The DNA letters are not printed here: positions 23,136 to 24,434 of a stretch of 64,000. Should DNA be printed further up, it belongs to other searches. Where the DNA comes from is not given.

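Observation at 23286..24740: Unknown exported His/Met-rich protein co-located with a type-1 copper cupredoxin: candidate new periplasmic copper enzyme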

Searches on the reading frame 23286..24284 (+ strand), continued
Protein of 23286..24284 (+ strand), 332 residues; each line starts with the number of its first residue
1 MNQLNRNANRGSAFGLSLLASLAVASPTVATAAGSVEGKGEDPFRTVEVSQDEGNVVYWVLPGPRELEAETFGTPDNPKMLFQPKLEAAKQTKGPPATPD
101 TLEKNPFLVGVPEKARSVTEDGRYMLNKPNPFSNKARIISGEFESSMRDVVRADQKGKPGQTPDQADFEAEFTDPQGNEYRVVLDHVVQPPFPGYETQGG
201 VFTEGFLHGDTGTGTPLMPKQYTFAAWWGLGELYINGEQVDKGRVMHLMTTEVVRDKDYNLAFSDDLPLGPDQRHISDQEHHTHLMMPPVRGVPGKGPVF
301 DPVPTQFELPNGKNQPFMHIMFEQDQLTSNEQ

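Call 24: search_protein_families(library=ncbifam, proteins=[L017:2360-3943:-, L025:5257-7002:-, L044:10473-11672:+, L060:1988-3688:-, L080:3468-4679:+, L025:7305-7733:+, L044:6800-7234:-, L013:7193-7528:+, L043:5099-7540:-, L031:9563-12031:-], max_evalue=0.00001)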
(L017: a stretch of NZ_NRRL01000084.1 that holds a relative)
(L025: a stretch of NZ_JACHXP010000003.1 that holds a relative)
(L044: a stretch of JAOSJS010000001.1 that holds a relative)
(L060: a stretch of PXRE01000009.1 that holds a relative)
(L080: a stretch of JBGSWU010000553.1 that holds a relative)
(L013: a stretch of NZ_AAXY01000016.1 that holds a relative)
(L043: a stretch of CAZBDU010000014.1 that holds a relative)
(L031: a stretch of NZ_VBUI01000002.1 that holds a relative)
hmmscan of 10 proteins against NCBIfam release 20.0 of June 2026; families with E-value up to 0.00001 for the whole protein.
L017:2360-3943:- (527 aa): 54 families (the best 25 are shown)
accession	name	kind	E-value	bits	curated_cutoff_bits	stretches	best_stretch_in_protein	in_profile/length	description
TIGR02053.1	MerA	equivalog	2.5e-154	514.7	454.45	1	70-527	1-465/465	mercury(II) reductase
NF010311.1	PRK13748.1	subfamily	1.9e-144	482.6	600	1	35-527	58-560/560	mercury(II) reductase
TIGR01350.1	lipoamide_DH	equivalog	2.1e-109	366.3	408.8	1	70-514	2-453/461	dihydrolipoyl dehydrogenase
NF004991.0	PRK06370.1-3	subfamily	1.4e-101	340.6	620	1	68-519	34-491/509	FAD-containing oxidoreductase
NF004992.0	PRK06370.1-4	equivalog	6.2e-96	321.6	629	1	69-492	4-432/459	FAD-containing oxidoreductase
NF004776.0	PRK06116.1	equivalog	2.1e-87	294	480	1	69-498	4-436/450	glutathione-disulfide reductase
NF005884.0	PRK07846.1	equivalog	8.3e-81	271.9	501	1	69-496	3-431/454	mycothione reductase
NF004946.0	PRK06292.2-4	subfamily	1.3e-80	271.5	634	1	70-498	4-453/487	dihydrolipoyl dehydrogenase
TIGR01424.1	gluta_reduc_2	equivalog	1.4e-79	267.8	606.05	1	70-494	3-428/446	glutathione-disulfide reductase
NF040477.1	chlor_oxi_RclA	equivalog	1.6e-79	267.7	740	1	70-508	4-433/441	reactive chlorine resistance oxidoreductase RclA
NF004943.0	PRK06292.2-1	equivalog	1.6e-76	257.9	432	1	70-515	4-455/456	dihydrolipoyl dehydrogenase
NF003585.0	PRK05249.1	equivalog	2.9e-76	257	465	1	69-512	6-454/464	Si-specific NAD(P)(+) transhydrogenase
NF004939.0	PRK06292.1-1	equivalog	9.7e-76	255.3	435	1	70-518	6-461/476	dihydrolipoyl dehydrogenase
NF004947.0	PRK06292.2-5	equivalog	2.5e-75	254.2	592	1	69-481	3-423/474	dihydrolipoyl dehydrogenase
NF041853.1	hythiocyan_redase_MerA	equivalog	2.3e-74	250.8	650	1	70-508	4-434/440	hypothiocyanous acid reductase MerA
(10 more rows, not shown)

L025:5257-7002:- (581 aa): 62 families (the best 25 are shown)
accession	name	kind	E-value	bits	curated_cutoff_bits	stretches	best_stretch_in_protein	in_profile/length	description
NF010311.1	PRK13748.1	subfamily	2.8e-240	798.9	600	1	108-581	86-560/560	mercury(II) reductase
TIGR02053.1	MerA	equivalog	6.6e-171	569.4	454.45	1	121-581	2-465/465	mercury(II) reductase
TIGR01350.1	lipoamide_DH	equivalog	3.8e-99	332.5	408.8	1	122-570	4-455/461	dihydrolipoyl dehydrogenase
NF004991.0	PRK06370.1-3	subfamily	2e-96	323.5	620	1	118-572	34-490/509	FAD-containing oxidoreductase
NF004992.0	PRK06370.1-4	equivalog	3.5e-79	266.4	629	1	123-549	8-435/459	FAD-containing oxidoreductase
NF004776.0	PRK06116.1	equivalog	3.9e-79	266.8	480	1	122-546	7-430/450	glutathione-disulfide reductase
NF005884.0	PRK07846.1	equivalog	2.3e-78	263.9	501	1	121-549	5-430/454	mycothione reductase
NF041853.1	hythiocyan_redase_MerA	equivalog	2.9e-78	263.7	650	1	121-562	5-434/440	hypothiocyanous acid reductase MerA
NF040477.1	chlor_oxi_RclA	equivalog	1.4e-77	261.2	740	1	123-562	7-433/441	reactive chlorine resistance oxidoreductase RclA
NF004946.0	PRK06292.2-4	subfamily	5.2e-73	246.4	634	1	122-550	6-451/487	dihydrolipoyl dehydrogenase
TIGR03452.1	mycothione_red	equivalog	1.2e-72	245.2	635.65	1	121-549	4-431/452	mycothione reductase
NF003585.0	PRK05249.1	equivalog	7.4e-72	242.4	465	1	121-567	8-455/464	Si-specific NAD(P)(+) transhydrogenase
NF004944.0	PRK06292.2-2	equivalog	2.8e-71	240.6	619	1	118-543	2-426/460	dihydrolipoyl dehydrogenase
NF005572.0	PRK07251.1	equivalog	3.3e-70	237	537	1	121-562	5-432/438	FAD-containing oxidoreductase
NF004947.0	PRK06292.2-5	equivalog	4.7e-70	236.8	592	1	121-540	5-428/474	dihydrolipoyl dehydrogenase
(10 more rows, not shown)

L044:10473-11672:+ (399 aa): 64 families (the best 25 are shown)
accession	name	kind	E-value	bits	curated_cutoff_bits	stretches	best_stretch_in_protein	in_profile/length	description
NF004991.0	PRK06370.1-3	subfamily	2.2e-103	346.5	620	2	11-241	34-263/509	FAD-containing oxidoreductase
TIGR01350.1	lipoamide_DH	equivalog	7.6e-100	334.8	408.8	2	13-238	2-228/461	dihydrolipoyl dehydrogenase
TIGR02053.1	MerA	equivalog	3.1e-96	323.2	454.45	2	13-242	1-229/465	mercury(II) reductase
NF004992.0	PRK06370.1-4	equivalog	2.3e-86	290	629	2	9-239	1-229/459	FAD-containing oxidoreductase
NF004946.0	PRK06292.2-4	subfamily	3.9e-74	250.1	634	2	11-225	2-217/487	dihydrolipoyl dehydrogenase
NF004947.0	PRK06292.2-5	equivalog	3.7e-70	237.1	592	2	11-224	2-213/474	dihydrolipoyl dehydrogenase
NF005884.0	PRK07846.1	equivalog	6e-70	236.1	501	2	11-228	2-216/454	mycothione reductase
NF010311.1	PRK13748.1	subfamily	3.3e-68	230.9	600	2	237-394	389-546/560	mercury(II) reductase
NF040477.1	chlor_oxi_RclA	equivalog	5.7e-68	229.6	740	2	11-238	2-216/441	reactive chlorine resistance oxidoreductase RclA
NF004990.0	PRK06370.1-1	equivalog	7.2e-65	219.4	842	2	9-238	1-228/459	FAD-containing oxidoreductase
NF004943.0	PRK06292.2-1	equivalog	1.1e-64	218.9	432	2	11-232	2-223/456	dihydrolipoyl dehydrogenase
NF003585.0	PRK05249.1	equivalog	8.3e-64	215.9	465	2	10-239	4-235/464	Si-specific NAD(P)(+) transhydrogenase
NF004776.0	PRK06116.1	equivalog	8.1e-63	213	480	2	9-240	1-227/450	glutathione-disulfide reductase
NF041853.1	hythiocyan_redase_MerA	equivalog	1.8e-62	211.6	650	3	237-388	280-433/440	hypothiocyanous acid reductase MerA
NF005572.0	PRK07251.1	equivalog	1.5e-61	208.4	537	3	230-388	273-431/438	FAD-containing oxidoreductase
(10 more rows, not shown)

L060:1988-3688:- (566 aa): 34 families (the best 25 are shown)
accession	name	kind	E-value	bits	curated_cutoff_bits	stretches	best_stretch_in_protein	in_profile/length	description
TIGR01292.1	TRX_reduct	equivalog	1.2e-43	149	343.45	1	215-512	1-299/300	thioredoxin-disulfide reductase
TIGR03140.1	AhpF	equivalog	5.6e-36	124.1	502.9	1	214-510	212-509/515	alkyl hydroperoxide reductase subunit F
TIGR03143.1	AhpF_homolog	hypoth_equivalog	2.4e-31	109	687.65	1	215-513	5-308/555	putative alkyl hydroperoxide reductase F subunit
NF007614.0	PRK10262.1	equivalog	1.5e-16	60.4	644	1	217-384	9-175/321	thioredoxin-disulfide reductase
TIGR01316.1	gltA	equivalog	1.4e-14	53.8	471.75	1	448-510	384-446/449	NADPH-dependent glutamate synthase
TIGR02053.1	MerA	equivalog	4.5e-14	52.3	454.45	1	299-506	114-325/465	mercury(II) reductase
NF009409.0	PRK12770.1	subfamily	2e-12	46.8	343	1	458-511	294-348/360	putative glutamate synthase subunit beta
TIGR04018.1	Bthiol_YpdA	hypoth_equivalog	4.7e-12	45.3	339.9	0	293-388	92-185/316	YpdA family putative bacillithiol disulfide reductase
TIGR01350.1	lipoamide_DH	equivalog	9.2e-12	44.4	408.8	0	448-505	266-325/461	dihydrolipoyl dehydrogenase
NF004776.0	PRK06116.1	equivalog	1.4e-11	44.1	480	1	305-503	122-319/450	glutathione-disulfide reductase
NF009410.0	PRK12771.1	subfamily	9.6e-11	40.9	516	0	216-246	140-170/566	NAD(P)-binding protein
TIGR03315.1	Se_ygfK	equivalog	2.1e-10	38.7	835.3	0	214-252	537-575/1012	putative selenate reductase subunit YgfK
NF041853.1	hythiocyan_redase_MerA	equivalog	4.8e-10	38.9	650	0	447-501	252-307/440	hypothiocyanous acid reductase MerA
NF004991.0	PRK06370.1-3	subfamily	8.8e-10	37.7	620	1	210-244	31-65/509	FAD-containing oxidoreductase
NF005572.0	PRK07251.1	equivalog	9.4e-10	37.7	537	1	460-501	264-305/438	FAD-containing oxidoreductase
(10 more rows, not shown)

L080:3468-4679:+ (403 aa): 74 families (the best 25 are shown)
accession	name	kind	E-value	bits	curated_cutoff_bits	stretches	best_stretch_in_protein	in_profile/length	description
TIGR01292.1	TRX_reduct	equivalog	1.8e-101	338.9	343.45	1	87-387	1-300/300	thioredoxin-disulfide reductase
TIGR03143.1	AhpF_homolog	hypoth_equivalog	3.6e-90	303.1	687.65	1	84-390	2-311/555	putative alkyl hydroperoxide reductase F subunit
TIGR03140.1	AhpF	equivalog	2.7e-75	253.9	502.9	1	74-383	193-508/515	alkyl hydroperoxide reductase subunit F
NF007614.0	PRK10262.1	equivalog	4.8e-55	186.9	644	1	86-392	6-319/321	thioredoxin-disulfide reductase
TIGR04018.1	Bthiol_YpdA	hypoth_equivalog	1.4e-25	89.7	339.9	1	150-368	77-295/316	YpdA family putative bacillithiol disulfide reductase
TIGR01350.1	lipoamide_DH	equivalog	7.5e-24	84.3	408.8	2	229-383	171-329/461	dihydrolipoyl dehydrogenase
TIGR02053.1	MerA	equivalog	7.5e-20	71.4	454.45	1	176-380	117-325/465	mercury(II) reductase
NF041853.1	hythiocyan_redase_MerA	equivalog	7e-18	64.7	650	1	228-365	160-298/440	hypothiocyanous acid reductase MerA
TIGR02200.1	GlrX_actino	hypoth_equivalog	7.5e-18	64.7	89.5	1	3-76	2-75/77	mycoredoxin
NF004947.0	PRK06292.2-5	equivalog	8.5e-18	64.5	592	1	229-362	170-310/474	dihydrolipoyl dehydrogenase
NF004776.0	PRK06116.1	equivalog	1.7e-15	57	480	1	180-363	125-306/450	glutathione-disulfide reductase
NF004992.0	PRK06370.1-4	equivalog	1e-14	53.8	629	1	230-361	172-309/459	FAD-containing oxidoreductase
NF003585.0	PRK05249.1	equivalog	3e-14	52.5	465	1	84-124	4-45/464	Si-specific NAD(P)(+) transhydrogenase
NF004945.0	PRK06292.2-3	equivalog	1.6e-13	50.4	494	1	181-379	123-321/457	dihydrolipoyl dehydrogenase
NF004946.0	PRK06292.2-4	subfamily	2.5e-13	49.6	634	1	164-366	104-330/487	dihydrolipoyl dehydrogenase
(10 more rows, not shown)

L025:7305-7733:+ (142 aa): 16 families
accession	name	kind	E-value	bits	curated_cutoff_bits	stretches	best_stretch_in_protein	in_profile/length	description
NF010315.0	PRK13752.1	subfamily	4.5e-63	211.6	261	1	1-137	1-137/144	mercury resistance transcriptional regulator MerR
TIGR02051.1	MerR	equivalog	2.2e-49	166.8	150.85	1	9-132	1-124/124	mercury resistance transcriptional regulator MerR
TIGR02047.1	CadR-PbrR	equivalog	3.8e-28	98.1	151.45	1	8-131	1-126/127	Cd(II)/Pb(II)-responsive transcriptional regulator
NF007069.0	PRK09514.1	equivalog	1.4e-27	96.4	143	1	9-136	3-134/141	Zn(2+)-responsive transcriptional regulator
TIGR02043.1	ZntR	equivalog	2e-26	92.7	167.95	1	9-131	3-129/131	Zn(2+)-responsive transcriptional regulator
TIGR02044.1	CueR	equivalog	2.2e-26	92.4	147.4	1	8-132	1-126/127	Cu(I)-responsive transcriptional regulator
NF007590.0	PRK10227.1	equivalog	7.9e-16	58.4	244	1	8-133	1-127/135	Cu(I)-responsive transcriptional regulator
TIGR01950.1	SoxR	equivalog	2.4e-14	53.3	116.9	1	7-103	1-99/142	redox-sensitive transcriptional activator SoxR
NF041849.1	trans_regNmlR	equivalog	6.9e-13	48.7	175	1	8-112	1-104/117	stress response transcriptional regulator NmlR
TIGR02054.1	MerD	equivalog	1.6e-12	48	103.65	1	7-122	3-118/120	mercuric resistance transcriptional repressor MerD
NF047375.1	HeatShock_HspR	equivalog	6.2e-12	45.4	105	1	7-81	3-77/92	heat shock protein transcriptional repressor HspR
NF047377.1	heat_HspR_dupli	exception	3.2e-09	36.6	300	1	17-83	15-81/214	heat shock protein transcriptional repressor HspR, fused homodimer type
NF053740.1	TransRegTnrAGPos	equivalog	1.6e-08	34.6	140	1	3-79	8-83/108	hypothetical protein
NF050798.1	TF_FtsR_Actino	equivalog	3.5e-08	33.8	150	1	19-97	17-93/223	transcriptional regulator FtsR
NF033783.1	coreg_MerD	equivalog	9.7e-08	32.5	170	1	7-96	3-94/121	mercury resistance co-regulator MerD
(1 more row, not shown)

L044:6800-7234:- (144 aa): 13 families
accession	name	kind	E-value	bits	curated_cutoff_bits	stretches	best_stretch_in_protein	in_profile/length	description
TIGR01950.1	SoxR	equivalog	2.3e-25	89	116.9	1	9-132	1-125/142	redox-sensitive transcriptional activator SoxR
TIGR02044.1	CueR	equivalog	5.9e-18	65.2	147.4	1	11-131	2-124/127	Cu(I)-responsive transcriptional regulator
TIGR02051.1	MerR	equivalog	3.2e-14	53.2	150.85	1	11-117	1-106/124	mercury resistance transcriptional regulator MerR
NF007069.0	PRK09514.1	equivalog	3.5e-14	53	143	1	11-126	3-120/141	Zn(2+)-responsive transcriptional regulator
NF007590.0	PRK10227.1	equivalog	1.5e-13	51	244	1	11-139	2-133/135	Cu(I)-responsive transcriptional regulator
TIGR02043.1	ZntR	equivalog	2.3e-12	47.2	167.95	1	10-123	2-117/131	Zn(2+)-responsive transcriptional regulator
TIGR02047.1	CadR-PbrR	equivalog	1.9e-11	44.1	151.45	1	10-130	1-124/127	Cd(II)/Pb(II)-responsive transcriptional regulator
NF047375.1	HeatShock_HspR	equivalog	4.2e-09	36.3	105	1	11-75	5-70/92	heat shock protein transcriptional repressor HspR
NF010315.0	PRK13752.1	subfamily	2.1e-08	34.3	261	1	6-76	4-75/144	mercury resistance transcriptional regulator MerR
NF050798.1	TF_FtsR_Actino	equivalog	1.5e-06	28.5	150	1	22-79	18-76/223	transcriptional regulator FtsR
NF053782.1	ChlnTransRegdde3219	equivalog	3.1e-06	26.9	450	1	9-81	6-79/278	choline utilization transcriptional activator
NF053740.1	TransRegTnrAGPos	equivalog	5.8e-06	26.4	140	1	10-73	13-76/108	hypothetical protein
NF041849.1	trans_regNmlR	equivalog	7.9e-06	25.9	175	1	11-70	2-62/117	stress response transcriptional regulator NmlR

L013:7193-7528:+ (111 aa): 9 families
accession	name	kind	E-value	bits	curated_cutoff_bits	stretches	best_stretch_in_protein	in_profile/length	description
NF010315.0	PRK13752.1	subfamily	1.7e-35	122.1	261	1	3-105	35-137/144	mercury resistance transcriptional regulator MerR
TIGR02051.1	MerR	equivalog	3.2e-29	101.7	150.85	1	3-100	27-124/124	mercury resistance transcriptional regulator MerR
TIGR02044.1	CueR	equivalog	2e-17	63.4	147.4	1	8-100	33-126/127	Cu(I)-responsive transcriptional regulator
NF007069.0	PRK09514.1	equivalog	3.2e-16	59.6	143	1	8-103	34-133/141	Zn(2+)-responsive transcriptional regulator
TIGR02043.1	ZntR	equivalog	9.5e-14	51.7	167.95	1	7-100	33-130/131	Zn(2+)-responsive transcriptional regulator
TIGR02047.1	CadR-PbrR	equivalog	2.1e-10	40.7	151.45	1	4-100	29-127/127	Cd(II)/Pb(II)-responsive transcriptional regulator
NF007590.0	PRK10227.1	equivalog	2.3e-10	40.6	244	1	9-103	34-129/135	Cu(I)-responsive transcriptional regulator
TIGR02054.1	MerD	equivalog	3.7e-06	27.5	103.65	1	10-82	38-110/120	mercuric resistance transcriptional repressor MerD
TIGR01950.1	SoxR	equivalog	6.5e-06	26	116.9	1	9-95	34-121/142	redox-sensitive transcriptional activator SoxR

L043:5099-7540:- (813 aa): 27 families (the best 25 are shown)
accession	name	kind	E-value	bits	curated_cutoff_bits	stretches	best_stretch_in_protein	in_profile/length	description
TIGR01525.1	ATPase-IB_hvy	subfamily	1.3e-161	539.3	346.25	1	256-791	19-556/560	heavy metal translocating P-type ATPase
NF007952.0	PRK10671.1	equivalog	3.4e-132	442.3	1316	1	69-789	104-825/838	copper-exporting P-type ATPase CopA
TIGR01511.1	ATPase-IB1_Cu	subfamily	1.3e-130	436.8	397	1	253-792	41-538/542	copper-translocating P-type ATPase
NF008262.1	PRK11033.1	equivalog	1.9e-112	377.1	1005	1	64-789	37-719/731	zinc/cadmium/mercury/lead-transporting ATPase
TIGR01512.1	ATPase-IB2_Cd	subfamily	2.1e-109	366.5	313.5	1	258-790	21-485/494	cadmium family heavy metal-translocating P-type ATPase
NF033775.1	P_type_ZntA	exception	1.9e-106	357.1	1240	1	65-789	45-720/732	Zn(II)/Cd(II)/Pb(II) translocating P-type ATPase ZntA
TIGR01494.1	ATPase_P-type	subfamily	1.9e-77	260.8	62.3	1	266-780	7-473/478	HAD-IC family P-type ATPase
TIGR01647.1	ATPase-IIIA_H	equivalog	2.9e-57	194.4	615.5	3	265-549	65-347/755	plasma-membrane proton-efflux P-type ATPase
TIGR01497.1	kdpB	equivalog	2.9e-51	174.4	527.9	1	294-743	108-564/675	potassium-transporting ATPase subunit KdpB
NF010609.0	PRK14010.1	equivalog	2.7e-40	138.2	1323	1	279-782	92-593/673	K(+)-transporting ATPase subunit B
TIGR01517.1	ATPase-IIB_Ca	equivalog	4.4e-40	137.6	507.05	3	683-747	622-687/882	calcium-translocating P-type ATPase, PMCA-type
TIGR01522.1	ATPase-IIA2_Ca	equivalog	1.7e-34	118.7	798.3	3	671-754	571-654/854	calcium-transporting P-type ATPase, PMR1-type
TIGR01116.1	ATPase-IIA1_Ca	equivalog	3.3e-32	111.5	703.4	2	616-749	457-605/799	calcium-translocating P-type ATPase, SERCA-type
TIGR01524.1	ATPase-IIIB_Mg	equivalog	8.1e-32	110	610.75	2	676-756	591-671/867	magnesium-translocating P-type ATPase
TIGR01523.1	ATPase-IID_K-Na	equivalog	1e-30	106.1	645.05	3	669-743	673-748/997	potassium/sodium efflux P-type ATPase, fungal-type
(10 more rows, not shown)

L031:9563-12031:- (822 aa): 28 families (the best 25 are shown)
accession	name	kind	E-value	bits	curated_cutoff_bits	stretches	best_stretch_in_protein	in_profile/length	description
TIGR01525.1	ATPase-IB_hvy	subfamily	1.2e-163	545.9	346.25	1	265-803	22-558/560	heavy metal translocating P-type ATPase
TIGR01511.1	ATPase-IB1_Cu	subfamily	3.8e-139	465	397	1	217-804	2-540/542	copper-translocating P-type ATPase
NF007952.0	PRK10671.1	equivalog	2.6e-135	452.6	1316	1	188-798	205-824/838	copper-exporting P-type ATPase CopA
NF008262.1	PRK11033.1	equivalog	5.1e-125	418.6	1005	2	270-780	198-702/731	zinc/cadmium/mercury/lead-transporting ATPase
TIGR01512.1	ATPase-IB2_Cd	subfamily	1.2e-114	383.8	313.5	2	269-592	20-305/494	cadmium family heavy metal-translocating P-type ATPase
NF033775.1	P_type_ZntA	exception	2.1e-112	376.8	1240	2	270-789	203-711/732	Zn(II)/Cd(II)/Pb(II) translocating P-type ATPase ZntA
TIGR01494.1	ATPase_P-type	subfamily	1.8e-79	267.4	62.3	1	274-792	3-475/478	HAD-IC family P-type ATPase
TIGR01497.1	kdpB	equivalog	1.7e-57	194.9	527.9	1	271-749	71-560/675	potassium-transporting ATPase subunit KdpB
NF010609.0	PRK14010.1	equivalog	1.1e-50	172.6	1323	1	267-793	66-594/673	K(+)-transporting ATPase subunit B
TIGR01647.1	ATPase-IIIA_H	equivalog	1.1e-47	162.8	615.5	2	282-561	70-348/755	plasma-membrane proton-efflux P-type ATPase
TIGR01517.1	ATPase-IIB_Ca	equivalog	3.8e-34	118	507.05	2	678-755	607-682/882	calcium-translocating P-type ATPase, PMCA-type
TIGR01116.1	ATPase-IIA1_Ca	equivalog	2.3e-32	112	703.4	2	627-761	457-607/799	calcium-translocating P-type ATPase, SERCA-type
TIGR01524.1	ATPase-IIIB_Mg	equivalog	6.2e-28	97.1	610.75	2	677-743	581-648/867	magnesium-translocating P-type ATPase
TIGR01522.1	ATPase-IIA2_Ca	equivalog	1.9e-26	92.2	798.3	2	677-748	566-639/854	calcium-transporting P-type ATPase, PMR1-type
NF011702.0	PRK15122.1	subfamily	5e-26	90.9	975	1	665-741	608-685/907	magnesium-translocating P-type ATPase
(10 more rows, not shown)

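Call 25: find_encoding_contigs(protein=window:23286-24284:+, flank=10000, max_places=2)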
Protein window:23286-24284:+ (332 aa): no gene with exactly this product is on record in the collection.
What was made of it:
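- Tried and rejected: An exact-match look-up of the window protein's own contig found no record (call 25).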

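Call 26: find_encoding_contigs(protein=P0027, flank=10000, max_places=2)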
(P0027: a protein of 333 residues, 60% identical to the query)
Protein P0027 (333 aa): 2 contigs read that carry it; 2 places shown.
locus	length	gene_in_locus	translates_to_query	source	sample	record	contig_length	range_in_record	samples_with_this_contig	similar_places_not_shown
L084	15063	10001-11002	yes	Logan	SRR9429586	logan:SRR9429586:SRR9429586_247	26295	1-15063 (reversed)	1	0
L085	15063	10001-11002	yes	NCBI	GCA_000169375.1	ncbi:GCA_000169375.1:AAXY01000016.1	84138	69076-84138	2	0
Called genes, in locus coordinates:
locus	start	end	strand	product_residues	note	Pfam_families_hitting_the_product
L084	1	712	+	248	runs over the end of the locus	PF00528:BPD_transp_1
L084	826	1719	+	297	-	PF04069:OpuAC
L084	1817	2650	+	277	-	PF00795:CN_hydrolase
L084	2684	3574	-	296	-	PF04909:Amidohydro_2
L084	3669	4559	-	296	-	PF12146:Hydrolase_4, PF00561:Abhydrolase_1, PF12697:Abhydrolase_6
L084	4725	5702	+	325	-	PF01965:DJ-1_PfpI, PF12833:HTH_18, PF00165:HTH_AraC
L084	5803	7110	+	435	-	PF03972:MmgE_PrpD_N, PF19305:MmgE_PrpD_C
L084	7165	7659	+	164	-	PF01565:FAD_binding_4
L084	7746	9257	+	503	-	PF02913:FAD-oxidase_C, PF13183:Fer4_8 (faint)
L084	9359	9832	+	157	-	-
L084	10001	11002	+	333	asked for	-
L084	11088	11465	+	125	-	PF13473:Cupredoxin_1, PF00127:Copper-bind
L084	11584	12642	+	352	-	PF03747:ADP_ribosyl_GH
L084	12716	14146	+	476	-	PF01734:Patatin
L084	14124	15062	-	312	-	PF09982:LpxR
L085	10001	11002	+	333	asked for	-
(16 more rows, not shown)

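Call 28: search_solved_structures(query=A2, max_evalue=10, show_alignments=3)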
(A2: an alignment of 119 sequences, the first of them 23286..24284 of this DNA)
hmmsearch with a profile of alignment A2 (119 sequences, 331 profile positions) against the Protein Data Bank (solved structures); distinct sequences matched with E-value up to 10: 0.
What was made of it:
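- On Known periplasmic copper chaperones and binders (CopC, CusF, PCuAC, YcnI, Cu/Zn-SOD): tested on X: The PDB profile search gave 0 hits (call 28).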
